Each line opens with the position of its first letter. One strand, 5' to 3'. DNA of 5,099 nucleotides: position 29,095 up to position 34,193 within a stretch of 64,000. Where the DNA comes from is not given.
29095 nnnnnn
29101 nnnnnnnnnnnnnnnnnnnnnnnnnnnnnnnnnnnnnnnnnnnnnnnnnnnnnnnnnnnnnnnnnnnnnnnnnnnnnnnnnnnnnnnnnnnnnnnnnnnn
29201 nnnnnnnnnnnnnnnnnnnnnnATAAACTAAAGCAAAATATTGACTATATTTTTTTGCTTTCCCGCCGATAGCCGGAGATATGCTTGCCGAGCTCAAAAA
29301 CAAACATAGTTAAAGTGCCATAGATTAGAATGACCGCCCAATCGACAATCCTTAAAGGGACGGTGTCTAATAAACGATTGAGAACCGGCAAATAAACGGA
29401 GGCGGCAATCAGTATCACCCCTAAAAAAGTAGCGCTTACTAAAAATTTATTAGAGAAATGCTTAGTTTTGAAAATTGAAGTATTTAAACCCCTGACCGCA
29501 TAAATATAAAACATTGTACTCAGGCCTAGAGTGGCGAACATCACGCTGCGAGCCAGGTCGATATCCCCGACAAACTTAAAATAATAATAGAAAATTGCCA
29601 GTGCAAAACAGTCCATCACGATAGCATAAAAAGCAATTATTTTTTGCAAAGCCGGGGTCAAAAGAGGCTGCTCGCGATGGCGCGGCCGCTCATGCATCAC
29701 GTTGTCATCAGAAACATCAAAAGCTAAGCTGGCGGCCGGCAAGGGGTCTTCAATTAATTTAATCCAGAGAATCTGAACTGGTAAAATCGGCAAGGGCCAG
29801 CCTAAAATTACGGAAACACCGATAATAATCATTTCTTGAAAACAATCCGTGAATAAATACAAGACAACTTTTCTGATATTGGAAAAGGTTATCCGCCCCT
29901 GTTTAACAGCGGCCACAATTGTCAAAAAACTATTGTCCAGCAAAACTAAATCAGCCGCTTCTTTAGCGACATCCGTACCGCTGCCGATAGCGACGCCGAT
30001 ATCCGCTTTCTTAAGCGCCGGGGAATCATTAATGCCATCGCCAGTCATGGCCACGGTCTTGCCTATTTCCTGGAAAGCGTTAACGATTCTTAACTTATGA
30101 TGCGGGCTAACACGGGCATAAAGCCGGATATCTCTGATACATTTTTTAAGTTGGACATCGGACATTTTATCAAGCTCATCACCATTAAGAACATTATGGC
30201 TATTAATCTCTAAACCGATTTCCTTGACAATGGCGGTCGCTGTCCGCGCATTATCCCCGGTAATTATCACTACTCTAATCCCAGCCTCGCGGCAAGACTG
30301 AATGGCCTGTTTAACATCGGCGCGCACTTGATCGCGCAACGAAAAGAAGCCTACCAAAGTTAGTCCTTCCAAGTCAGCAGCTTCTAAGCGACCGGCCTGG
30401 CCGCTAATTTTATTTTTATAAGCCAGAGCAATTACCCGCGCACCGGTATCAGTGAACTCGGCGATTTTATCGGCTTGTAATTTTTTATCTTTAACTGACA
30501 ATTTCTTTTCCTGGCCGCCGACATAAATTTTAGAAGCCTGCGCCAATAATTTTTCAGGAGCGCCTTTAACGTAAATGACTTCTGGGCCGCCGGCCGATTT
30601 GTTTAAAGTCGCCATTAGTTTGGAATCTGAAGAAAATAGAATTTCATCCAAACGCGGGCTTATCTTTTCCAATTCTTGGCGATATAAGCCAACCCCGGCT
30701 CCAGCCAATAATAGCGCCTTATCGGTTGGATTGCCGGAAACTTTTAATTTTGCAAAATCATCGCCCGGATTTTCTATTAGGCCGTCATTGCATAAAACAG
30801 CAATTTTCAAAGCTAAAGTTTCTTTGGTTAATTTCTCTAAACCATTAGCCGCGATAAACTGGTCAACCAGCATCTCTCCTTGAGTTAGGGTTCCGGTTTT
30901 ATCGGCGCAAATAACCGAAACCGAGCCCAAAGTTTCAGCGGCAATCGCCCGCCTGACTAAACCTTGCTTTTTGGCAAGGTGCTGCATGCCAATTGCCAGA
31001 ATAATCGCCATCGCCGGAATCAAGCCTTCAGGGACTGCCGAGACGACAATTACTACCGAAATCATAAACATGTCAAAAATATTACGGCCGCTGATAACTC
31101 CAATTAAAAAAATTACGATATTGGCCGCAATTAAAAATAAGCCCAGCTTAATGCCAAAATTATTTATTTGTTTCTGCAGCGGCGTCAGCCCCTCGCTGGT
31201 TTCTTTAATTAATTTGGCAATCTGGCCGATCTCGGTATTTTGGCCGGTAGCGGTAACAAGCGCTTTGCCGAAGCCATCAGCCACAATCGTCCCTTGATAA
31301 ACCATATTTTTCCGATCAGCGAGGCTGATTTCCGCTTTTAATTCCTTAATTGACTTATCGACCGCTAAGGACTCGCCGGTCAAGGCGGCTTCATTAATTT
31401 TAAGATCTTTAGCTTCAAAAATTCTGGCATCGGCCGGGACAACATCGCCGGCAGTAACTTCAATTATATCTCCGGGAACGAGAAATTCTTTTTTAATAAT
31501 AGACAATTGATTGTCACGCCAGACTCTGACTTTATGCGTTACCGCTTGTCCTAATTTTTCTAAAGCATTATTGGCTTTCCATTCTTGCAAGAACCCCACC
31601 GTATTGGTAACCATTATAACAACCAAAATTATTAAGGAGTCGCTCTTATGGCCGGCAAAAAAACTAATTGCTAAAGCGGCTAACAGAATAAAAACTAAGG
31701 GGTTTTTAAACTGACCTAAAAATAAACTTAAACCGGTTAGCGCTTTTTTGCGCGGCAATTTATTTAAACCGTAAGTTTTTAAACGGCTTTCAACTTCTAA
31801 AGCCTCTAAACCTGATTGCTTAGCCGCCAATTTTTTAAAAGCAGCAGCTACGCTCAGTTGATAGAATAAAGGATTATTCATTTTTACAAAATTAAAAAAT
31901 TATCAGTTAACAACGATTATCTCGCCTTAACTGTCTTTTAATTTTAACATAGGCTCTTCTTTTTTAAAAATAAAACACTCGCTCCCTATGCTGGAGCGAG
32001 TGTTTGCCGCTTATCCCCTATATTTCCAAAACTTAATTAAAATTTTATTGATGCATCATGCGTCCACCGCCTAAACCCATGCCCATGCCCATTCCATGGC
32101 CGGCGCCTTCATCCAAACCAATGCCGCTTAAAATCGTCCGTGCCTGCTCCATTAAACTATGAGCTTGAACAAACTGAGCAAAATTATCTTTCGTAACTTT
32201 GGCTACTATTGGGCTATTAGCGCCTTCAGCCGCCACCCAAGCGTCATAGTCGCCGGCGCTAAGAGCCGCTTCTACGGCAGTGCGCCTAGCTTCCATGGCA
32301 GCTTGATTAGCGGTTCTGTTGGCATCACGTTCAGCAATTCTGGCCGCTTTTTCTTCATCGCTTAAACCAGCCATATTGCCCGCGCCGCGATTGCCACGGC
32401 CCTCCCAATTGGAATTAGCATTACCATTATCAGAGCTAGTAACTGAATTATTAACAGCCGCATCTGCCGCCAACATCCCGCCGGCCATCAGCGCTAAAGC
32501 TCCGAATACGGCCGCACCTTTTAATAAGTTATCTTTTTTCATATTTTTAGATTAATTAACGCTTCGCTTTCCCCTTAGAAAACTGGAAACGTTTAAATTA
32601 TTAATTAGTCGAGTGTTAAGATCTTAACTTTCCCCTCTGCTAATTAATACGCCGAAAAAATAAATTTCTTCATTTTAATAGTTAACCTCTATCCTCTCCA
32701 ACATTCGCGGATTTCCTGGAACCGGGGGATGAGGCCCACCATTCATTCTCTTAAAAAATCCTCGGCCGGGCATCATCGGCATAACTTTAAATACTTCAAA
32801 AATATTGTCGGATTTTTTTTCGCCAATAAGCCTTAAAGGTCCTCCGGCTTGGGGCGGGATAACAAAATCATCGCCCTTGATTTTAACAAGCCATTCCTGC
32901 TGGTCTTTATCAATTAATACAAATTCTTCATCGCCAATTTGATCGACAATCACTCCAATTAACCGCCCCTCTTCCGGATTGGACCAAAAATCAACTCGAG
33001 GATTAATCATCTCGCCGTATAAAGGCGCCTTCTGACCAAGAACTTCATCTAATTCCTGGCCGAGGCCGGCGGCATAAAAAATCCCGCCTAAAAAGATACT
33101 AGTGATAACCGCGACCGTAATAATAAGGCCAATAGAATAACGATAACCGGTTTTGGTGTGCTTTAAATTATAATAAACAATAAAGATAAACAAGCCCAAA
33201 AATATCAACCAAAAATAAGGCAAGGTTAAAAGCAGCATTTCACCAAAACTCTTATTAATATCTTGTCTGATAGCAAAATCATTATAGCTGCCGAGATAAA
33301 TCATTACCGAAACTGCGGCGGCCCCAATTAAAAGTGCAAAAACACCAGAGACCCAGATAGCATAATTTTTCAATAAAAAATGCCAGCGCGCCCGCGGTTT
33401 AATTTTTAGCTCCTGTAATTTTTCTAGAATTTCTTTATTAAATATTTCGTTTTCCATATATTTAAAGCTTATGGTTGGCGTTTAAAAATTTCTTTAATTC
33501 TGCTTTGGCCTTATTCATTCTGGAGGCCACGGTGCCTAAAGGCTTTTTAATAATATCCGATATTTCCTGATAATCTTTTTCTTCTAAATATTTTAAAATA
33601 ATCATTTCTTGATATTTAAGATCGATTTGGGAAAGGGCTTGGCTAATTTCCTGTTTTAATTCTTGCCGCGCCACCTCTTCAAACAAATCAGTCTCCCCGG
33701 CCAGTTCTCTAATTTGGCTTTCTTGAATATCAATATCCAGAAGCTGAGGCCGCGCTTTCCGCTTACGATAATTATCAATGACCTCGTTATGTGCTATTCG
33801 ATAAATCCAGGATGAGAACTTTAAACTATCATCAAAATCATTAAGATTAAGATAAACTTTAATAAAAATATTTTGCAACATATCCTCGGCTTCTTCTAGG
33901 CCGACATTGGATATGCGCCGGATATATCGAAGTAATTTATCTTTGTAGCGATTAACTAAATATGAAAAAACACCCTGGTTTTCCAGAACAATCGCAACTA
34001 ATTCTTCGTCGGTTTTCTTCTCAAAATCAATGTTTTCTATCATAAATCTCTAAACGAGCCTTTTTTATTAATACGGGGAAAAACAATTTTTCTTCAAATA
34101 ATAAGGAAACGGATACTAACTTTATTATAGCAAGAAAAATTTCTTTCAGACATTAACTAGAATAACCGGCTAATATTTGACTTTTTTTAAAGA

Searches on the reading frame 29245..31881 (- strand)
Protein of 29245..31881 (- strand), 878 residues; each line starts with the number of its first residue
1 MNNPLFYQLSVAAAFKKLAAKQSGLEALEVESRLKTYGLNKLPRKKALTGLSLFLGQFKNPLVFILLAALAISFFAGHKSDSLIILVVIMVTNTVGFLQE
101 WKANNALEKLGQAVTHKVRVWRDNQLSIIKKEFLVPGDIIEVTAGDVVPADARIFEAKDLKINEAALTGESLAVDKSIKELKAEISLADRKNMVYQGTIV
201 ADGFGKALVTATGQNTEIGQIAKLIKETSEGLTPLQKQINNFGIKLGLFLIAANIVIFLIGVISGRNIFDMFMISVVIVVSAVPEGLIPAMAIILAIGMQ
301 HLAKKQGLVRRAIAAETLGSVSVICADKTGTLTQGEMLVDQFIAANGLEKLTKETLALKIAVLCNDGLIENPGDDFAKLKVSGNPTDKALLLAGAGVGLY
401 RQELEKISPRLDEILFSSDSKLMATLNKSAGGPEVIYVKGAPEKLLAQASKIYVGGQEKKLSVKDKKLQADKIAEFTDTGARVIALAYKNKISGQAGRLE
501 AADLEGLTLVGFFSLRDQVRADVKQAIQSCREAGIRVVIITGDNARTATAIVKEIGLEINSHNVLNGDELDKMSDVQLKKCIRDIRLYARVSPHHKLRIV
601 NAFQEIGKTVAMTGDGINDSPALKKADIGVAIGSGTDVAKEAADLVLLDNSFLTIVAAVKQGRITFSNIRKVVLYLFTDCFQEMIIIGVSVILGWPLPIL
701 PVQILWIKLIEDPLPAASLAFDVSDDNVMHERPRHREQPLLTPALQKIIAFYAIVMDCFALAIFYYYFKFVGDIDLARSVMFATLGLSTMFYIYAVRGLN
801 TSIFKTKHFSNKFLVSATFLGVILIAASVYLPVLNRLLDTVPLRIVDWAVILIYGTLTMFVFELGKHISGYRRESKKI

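Call 19: search_protein_families(library=pfam, proteins=[window:29245-31881:-], max_evalue=0.00001)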
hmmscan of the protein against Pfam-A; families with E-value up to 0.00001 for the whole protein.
window:29245-31881:- (878 aa): 7 families
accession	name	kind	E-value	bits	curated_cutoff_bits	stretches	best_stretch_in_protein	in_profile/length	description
PF00122.25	E1-E2_ATPase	-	1.2e-48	165.4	28.1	1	116-305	5-181/181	E1-E2 ATPase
PF00689.26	Cation_ATPase_C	-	1.3e-40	139.5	27.3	1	696-867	1-174/175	Cation transporting ATPase, C-terminus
PF00702.32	Hydrolase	-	8.8e-23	82.1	26.4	1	323-627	3-191/191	haloacid dehalogenase-like hydrolase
PF00690.31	Cation_ATPase_N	-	2.6e-15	56.3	20.4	1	7-73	2-69/69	Cation transporter/ATPase, N-terminus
PF13246.12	Cation_ATPase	-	3.3e-15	56.3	21.7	1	362-452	1-91/91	Cation transport ATPase (P-type)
PF08282.18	Hydrolase_3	-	7.1e-11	42.7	20.9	0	608-651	204-247/255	haloacid dehalogenase-like hydrolase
PF12710.13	HAD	-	8.9e-06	26.7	27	0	520-624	87-189/189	haloacid dehalogenase-like hydrolase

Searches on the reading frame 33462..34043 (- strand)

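Call 19: search_protein_families(library=pfam, proteins=[window:33462-34043:-], max_evalue=0.00001)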
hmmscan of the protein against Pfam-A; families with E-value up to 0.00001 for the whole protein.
window:33462-34043:- (193 aa): 2 families
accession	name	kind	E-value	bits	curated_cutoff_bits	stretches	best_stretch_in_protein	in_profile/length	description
PF04542.20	Sigma70_r2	-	3.3e-16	59.3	24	1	29-97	1-70/71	Sigma-70 region 2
PF08281.18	Sigma70_r4_2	-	3.7e-10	39.7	25.7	1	131-183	2-54/54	Sigma-70, region 4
